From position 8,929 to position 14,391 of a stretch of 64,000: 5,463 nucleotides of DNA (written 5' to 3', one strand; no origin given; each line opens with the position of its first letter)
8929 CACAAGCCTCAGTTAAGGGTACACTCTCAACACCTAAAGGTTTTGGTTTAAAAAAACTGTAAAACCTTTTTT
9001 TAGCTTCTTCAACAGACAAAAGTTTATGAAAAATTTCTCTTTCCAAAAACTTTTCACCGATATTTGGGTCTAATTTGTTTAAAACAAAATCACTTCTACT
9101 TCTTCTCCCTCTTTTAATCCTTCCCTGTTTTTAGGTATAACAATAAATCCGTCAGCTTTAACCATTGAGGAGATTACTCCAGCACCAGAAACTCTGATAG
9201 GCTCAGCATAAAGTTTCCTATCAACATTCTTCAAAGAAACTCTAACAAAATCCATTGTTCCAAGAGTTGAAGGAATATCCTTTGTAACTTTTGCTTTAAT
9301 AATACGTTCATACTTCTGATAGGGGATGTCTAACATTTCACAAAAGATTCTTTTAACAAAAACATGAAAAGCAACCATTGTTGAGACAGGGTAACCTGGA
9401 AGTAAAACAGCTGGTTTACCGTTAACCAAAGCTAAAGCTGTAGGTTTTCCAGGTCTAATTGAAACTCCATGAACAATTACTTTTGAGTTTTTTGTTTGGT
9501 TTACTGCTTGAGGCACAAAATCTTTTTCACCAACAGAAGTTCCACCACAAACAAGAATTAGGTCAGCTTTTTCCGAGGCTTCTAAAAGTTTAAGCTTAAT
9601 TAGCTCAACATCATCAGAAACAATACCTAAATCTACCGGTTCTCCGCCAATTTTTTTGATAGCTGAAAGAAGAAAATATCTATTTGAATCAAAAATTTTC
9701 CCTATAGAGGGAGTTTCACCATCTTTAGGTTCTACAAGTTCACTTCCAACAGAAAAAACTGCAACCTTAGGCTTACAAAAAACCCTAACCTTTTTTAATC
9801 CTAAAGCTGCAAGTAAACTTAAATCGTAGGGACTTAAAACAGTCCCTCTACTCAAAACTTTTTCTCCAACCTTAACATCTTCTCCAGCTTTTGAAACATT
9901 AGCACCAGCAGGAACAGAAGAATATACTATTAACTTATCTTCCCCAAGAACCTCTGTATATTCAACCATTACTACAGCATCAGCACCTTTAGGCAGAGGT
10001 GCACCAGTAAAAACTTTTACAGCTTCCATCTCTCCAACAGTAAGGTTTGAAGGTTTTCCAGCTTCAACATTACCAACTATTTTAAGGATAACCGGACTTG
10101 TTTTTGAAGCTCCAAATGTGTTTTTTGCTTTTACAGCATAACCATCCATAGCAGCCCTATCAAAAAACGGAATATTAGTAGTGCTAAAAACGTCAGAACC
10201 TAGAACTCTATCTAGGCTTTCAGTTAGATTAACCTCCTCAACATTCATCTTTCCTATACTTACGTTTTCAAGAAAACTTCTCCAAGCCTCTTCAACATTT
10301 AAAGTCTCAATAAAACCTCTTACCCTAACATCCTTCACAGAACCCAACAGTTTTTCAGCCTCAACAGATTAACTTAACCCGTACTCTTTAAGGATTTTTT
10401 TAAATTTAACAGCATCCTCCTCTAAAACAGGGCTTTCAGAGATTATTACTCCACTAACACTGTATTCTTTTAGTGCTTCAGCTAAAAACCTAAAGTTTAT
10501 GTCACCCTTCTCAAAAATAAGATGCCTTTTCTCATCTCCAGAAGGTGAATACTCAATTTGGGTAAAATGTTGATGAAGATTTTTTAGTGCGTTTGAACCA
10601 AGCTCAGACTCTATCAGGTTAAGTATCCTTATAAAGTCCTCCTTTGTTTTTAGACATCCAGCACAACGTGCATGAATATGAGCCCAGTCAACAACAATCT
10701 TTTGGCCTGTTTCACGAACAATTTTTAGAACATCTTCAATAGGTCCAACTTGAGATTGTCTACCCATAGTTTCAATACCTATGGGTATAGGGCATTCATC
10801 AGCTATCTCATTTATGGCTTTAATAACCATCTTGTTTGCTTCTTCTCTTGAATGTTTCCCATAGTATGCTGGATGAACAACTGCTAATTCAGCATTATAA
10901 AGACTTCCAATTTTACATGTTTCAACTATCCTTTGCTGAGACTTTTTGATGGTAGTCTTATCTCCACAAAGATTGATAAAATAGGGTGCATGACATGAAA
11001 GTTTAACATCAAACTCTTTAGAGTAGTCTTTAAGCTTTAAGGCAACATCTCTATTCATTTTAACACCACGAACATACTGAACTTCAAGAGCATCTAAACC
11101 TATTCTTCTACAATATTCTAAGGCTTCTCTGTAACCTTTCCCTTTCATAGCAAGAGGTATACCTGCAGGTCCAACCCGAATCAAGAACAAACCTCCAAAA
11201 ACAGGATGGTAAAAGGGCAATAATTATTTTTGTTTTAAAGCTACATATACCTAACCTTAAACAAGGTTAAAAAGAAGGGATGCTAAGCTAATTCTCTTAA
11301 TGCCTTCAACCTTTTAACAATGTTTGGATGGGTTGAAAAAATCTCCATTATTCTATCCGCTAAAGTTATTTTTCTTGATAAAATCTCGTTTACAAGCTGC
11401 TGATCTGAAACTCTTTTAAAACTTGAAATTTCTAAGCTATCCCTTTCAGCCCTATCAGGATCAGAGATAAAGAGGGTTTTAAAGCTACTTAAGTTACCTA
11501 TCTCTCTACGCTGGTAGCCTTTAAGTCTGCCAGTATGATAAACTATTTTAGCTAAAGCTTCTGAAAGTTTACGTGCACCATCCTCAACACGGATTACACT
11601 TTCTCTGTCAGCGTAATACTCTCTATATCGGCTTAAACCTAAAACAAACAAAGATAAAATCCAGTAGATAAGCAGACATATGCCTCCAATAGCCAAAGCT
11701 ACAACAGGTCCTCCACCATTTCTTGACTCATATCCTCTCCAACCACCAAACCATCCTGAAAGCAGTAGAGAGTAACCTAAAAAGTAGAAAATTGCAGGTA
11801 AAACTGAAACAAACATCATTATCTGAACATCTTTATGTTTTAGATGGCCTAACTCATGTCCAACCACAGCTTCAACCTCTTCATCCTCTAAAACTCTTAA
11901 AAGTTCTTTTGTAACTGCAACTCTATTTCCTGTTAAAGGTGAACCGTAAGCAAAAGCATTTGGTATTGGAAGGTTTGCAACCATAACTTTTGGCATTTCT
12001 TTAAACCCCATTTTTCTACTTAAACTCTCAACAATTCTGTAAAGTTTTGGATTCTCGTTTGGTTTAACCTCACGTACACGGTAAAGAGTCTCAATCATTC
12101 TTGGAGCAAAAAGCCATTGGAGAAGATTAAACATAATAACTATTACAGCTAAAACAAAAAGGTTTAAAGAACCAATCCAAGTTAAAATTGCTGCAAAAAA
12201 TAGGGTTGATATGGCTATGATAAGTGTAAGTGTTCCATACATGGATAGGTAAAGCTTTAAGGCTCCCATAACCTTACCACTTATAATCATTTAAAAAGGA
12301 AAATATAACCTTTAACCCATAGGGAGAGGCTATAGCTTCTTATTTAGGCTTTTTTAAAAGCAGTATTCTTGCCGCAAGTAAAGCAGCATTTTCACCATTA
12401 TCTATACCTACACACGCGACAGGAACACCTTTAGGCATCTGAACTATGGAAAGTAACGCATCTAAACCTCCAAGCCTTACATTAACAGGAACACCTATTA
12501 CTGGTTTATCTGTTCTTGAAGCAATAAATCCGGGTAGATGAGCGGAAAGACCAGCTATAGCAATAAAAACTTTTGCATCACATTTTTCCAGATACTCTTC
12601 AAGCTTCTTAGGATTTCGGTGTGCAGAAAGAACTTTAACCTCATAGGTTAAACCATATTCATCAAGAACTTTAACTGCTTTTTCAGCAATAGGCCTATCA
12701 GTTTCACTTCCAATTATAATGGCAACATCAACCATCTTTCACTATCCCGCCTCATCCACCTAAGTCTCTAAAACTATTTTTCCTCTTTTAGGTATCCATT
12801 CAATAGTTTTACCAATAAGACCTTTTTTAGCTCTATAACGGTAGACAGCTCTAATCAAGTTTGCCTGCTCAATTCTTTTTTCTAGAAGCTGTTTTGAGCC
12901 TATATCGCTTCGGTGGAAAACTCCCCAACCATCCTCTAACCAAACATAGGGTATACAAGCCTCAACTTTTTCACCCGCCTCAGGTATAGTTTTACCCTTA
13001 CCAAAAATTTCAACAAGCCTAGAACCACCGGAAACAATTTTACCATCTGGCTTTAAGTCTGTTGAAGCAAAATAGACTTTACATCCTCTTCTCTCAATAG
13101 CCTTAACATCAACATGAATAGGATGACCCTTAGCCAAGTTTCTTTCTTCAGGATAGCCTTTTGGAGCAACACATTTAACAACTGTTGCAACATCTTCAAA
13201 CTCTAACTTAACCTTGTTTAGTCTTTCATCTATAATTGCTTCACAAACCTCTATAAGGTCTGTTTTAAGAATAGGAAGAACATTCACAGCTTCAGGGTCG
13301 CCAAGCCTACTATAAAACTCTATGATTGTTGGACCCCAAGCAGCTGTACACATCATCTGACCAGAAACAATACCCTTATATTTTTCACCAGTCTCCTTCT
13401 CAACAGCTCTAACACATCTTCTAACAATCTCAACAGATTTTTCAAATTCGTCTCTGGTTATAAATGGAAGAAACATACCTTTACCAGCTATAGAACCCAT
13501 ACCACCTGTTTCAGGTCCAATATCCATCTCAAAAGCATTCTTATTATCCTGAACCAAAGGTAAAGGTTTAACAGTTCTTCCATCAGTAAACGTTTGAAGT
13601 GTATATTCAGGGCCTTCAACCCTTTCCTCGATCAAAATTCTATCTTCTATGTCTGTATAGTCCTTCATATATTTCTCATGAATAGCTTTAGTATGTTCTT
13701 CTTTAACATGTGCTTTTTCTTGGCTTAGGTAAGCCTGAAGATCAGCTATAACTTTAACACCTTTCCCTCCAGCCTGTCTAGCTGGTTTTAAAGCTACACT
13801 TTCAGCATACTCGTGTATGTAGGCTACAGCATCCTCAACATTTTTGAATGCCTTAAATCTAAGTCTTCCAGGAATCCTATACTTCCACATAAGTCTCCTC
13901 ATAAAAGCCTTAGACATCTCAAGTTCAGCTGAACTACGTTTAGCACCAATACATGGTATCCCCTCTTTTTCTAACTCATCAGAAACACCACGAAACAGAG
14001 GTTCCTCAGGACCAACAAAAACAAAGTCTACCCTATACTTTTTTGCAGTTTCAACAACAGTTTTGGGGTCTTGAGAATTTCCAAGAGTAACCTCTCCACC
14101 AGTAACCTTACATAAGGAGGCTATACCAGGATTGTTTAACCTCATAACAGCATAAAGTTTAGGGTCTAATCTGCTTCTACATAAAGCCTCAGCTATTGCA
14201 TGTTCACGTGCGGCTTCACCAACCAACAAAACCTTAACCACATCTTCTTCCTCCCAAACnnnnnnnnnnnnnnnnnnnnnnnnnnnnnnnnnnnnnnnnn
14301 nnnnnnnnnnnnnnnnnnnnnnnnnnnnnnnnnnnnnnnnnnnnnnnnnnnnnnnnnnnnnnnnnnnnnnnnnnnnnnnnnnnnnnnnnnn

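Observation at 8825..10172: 65-bp perfect nucleotide identity shared by the two tandem moeA paralogs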

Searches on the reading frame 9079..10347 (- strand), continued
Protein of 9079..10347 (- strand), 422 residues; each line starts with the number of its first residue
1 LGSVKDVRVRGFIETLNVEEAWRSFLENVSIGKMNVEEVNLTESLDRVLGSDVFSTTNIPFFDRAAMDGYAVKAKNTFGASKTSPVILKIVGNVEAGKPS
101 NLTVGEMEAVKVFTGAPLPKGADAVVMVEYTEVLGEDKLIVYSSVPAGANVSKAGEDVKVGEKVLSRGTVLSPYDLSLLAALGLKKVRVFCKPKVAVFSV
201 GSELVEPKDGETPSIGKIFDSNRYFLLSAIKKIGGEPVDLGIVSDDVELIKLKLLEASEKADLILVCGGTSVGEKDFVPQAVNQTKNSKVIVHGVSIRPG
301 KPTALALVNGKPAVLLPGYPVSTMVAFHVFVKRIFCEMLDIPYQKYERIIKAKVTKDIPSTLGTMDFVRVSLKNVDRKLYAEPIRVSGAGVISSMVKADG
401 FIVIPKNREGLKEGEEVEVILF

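Call 52: search_solved_structures(query=window:9079-10347:-, max_evalue=1e-20, show_alignments=1)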
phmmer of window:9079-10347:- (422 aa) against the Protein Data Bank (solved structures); distinct sequences matched with E-value up to 1e-20: 28.
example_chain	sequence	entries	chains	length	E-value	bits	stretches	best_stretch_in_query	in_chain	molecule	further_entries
1xi8_A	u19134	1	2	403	4.1e-80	273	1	35-422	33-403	Molybdenum cofactor biosynthesis protein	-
1wu2_A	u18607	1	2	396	3.9e-79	269.8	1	20-422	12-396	molybdopterin biosynthesis moeA protein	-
1uz5_A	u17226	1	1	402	1.1e-73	251.8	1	34-422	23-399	402AA LONG HYPOTHETICAL MOLYBDOPTERIN BIOSYNTHESIS MOEA PROTEIN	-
9s3f_A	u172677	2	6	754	1.6e-54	188.7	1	21-418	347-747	Isoform 5 of Gephyrin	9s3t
2nqq_A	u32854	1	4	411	4.7e-54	187.2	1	37-420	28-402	Molybdopterin biosynthesis protein moeA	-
1fc5_A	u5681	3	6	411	6.5e-54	186.7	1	37-420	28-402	MOLYBDOPTERIN BIOSYNTHESIS MOEA PROTEIN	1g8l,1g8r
2nro_A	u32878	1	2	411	8.9e-54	186.3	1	37-420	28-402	Molybdopterin biosynthesis protein moeA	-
2nqu_A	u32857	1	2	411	1.7e-53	185.4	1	37-420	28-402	Molybdopterin biosynthesis protein moeA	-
2nrs_A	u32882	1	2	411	2.3e-53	184.9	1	37-420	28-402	Molybdopterin biosynthesis protein moeA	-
2nrp_A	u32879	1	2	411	2.5e-53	184.8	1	37-420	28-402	Molybdopterin biosynthesis protein moeA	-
2nqm_A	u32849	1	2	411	3.2e-53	184.4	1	37-420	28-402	Molybdopterin biosynthesis protein moeA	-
2nqr_A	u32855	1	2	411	3.2e-53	184.4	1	37-420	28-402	Molybdopterin biosynthesis protein moeA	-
2nqk_A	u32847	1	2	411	3.2e-53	184.4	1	37-420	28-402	Molybdopterin biosynthesis protein moeA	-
2nqs_A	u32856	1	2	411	4.2e-53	184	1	37-420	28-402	Molybdopterin biosynthesis protein moeA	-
2nqn_A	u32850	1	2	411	6.1e-53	183.5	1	37-420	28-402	Molybdopterin biosynthesis protein moeA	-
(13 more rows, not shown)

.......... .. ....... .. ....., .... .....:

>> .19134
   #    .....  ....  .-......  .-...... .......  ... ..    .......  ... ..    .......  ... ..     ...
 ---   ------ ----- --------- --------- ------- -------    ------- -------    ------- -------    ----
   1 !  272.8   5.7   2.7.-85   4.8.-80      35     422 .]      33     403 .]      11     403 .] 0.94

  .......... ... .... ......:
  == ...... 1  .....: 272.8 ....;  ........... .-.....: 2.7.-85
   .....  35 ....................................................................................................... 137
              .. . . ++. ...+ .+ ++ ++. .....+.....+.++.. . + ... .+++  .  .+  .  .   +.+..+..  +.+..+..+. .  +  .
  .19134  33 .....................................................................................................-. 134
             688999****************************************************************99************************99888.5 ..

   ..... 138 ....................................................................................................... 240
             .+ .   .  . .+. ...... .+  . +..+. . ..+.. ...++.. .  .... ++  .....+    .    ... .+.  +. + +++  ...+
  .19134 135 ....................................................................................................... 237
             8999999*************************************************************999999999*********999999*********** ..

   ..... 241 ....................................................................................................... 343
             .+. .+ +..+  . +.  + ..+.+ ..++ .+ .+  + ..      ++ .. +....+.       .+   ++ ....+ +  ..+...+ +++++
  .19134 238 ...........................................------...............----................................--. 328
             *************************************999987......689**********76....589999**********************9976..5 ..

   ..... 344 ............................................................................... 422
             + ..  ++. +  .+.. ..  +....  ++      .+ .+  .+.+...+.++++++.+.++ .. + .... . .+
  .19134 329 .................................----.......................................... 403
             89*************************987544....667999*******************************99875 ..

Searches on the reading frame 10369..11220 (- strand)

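Call 7: search_protein_families(library=pfam, proteins=[window:10369-11220:-])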
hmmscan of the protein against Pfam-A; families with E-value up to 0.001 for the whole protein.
window:10369-11220:- (283 aa): 1 family
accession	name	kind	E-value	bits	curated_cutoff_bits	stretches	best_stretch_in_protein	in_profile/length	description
PF01261.30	AP_endonuc_2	-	7.9e-28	98.2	31.1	1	35-265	2-231/249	Xylose isomerase-like TIM barrel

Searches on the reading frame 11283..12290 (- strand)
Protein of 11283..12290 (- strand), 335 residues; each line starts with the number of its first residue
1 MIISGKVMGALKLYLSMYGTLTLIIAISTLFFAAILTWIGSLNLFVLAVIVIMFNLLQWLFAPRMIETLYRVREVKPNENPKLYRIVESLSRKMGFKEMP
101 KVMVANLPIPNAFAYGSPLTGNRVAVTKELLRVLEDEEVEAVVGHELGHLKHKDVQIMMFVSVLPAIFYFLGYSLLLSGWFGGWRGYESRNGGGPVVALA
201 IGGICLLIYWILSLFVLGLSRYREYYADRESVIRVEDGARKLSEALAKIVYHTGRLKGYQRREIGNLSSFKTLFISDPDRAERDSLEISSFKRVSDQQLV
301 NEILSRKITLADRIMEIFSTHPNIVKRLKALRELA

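Call 7: search_protein_families(library=pfam, proteins=[window:11283-12290:-])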
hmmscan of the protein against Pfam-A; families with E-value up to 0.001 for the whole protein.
window:11283-12290:- (335 aa): 2 families
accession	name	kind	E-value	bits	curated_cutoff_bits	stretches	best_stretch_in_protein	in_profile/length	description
PF01435.24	Peptidase_M48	-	9e-36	123.9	20.3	1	77-334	1-185/186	Peptidase family M48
PF05569.17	Peptidase_M56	-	1.9e-11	44.1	31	1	46-170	101-224/296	BlaR1 peptidase M56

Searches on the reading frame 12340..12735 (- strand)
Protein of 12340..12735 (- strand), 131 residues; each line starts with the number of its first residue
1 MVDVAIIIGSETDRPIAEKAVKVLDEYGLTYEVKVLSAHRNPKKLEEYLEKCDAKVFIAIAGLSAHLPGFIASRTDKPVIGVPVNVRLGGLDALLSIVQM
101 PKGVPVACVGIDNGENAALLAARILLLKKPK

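Call 7: search_protein_families(library=pfam, proteins=[window:12340-12735:-])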
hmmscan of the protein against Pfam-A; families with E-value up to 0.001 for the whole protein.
window:12340-12735:- (131 aa): 1 family
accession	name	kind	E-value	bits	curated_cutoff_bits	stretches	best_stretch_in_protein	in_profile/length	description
PF00731.26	AIRC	-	1e-51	174.8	30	1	4-130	2-132/148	AIR carboxylase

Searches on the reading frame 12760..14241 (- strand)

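Call 7: search_protein_families(library=pfam, proteins=[window:12760-14241:-])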
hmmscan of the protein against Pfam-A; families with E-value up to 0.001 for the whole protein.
window:12760-14241:- (493 aa): 5 families
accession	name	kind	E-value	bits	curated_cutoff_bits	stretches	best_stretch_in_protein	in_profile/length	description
PF01071.24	GARS_A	-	3.2e-41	141.7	27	1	110-318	2-194/194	Phosphoribosylglycinamide synthetase, ATP-grasp (A) domain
PF02844.21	GARS_N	-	8.1e-24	84.7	29.5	1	3-108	2-100/100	Phosphoribosylglycinamide synthetase, N domain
PF02843.22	GARS_C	-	6.7e-15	55.6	34.8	1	354-450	2-92/92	Phosphoribosylglycinamide synthetase, C domain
PF13535.11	ATP-grasp_4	-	1.4e-06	28.5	27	1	149-221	5-76/160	ATP-grasp domain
PF14397.11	ATPgrasp_ST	-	0.00036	20.3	31.4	1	133-209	47-121/278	Sugar-transfer associated ATP-grasp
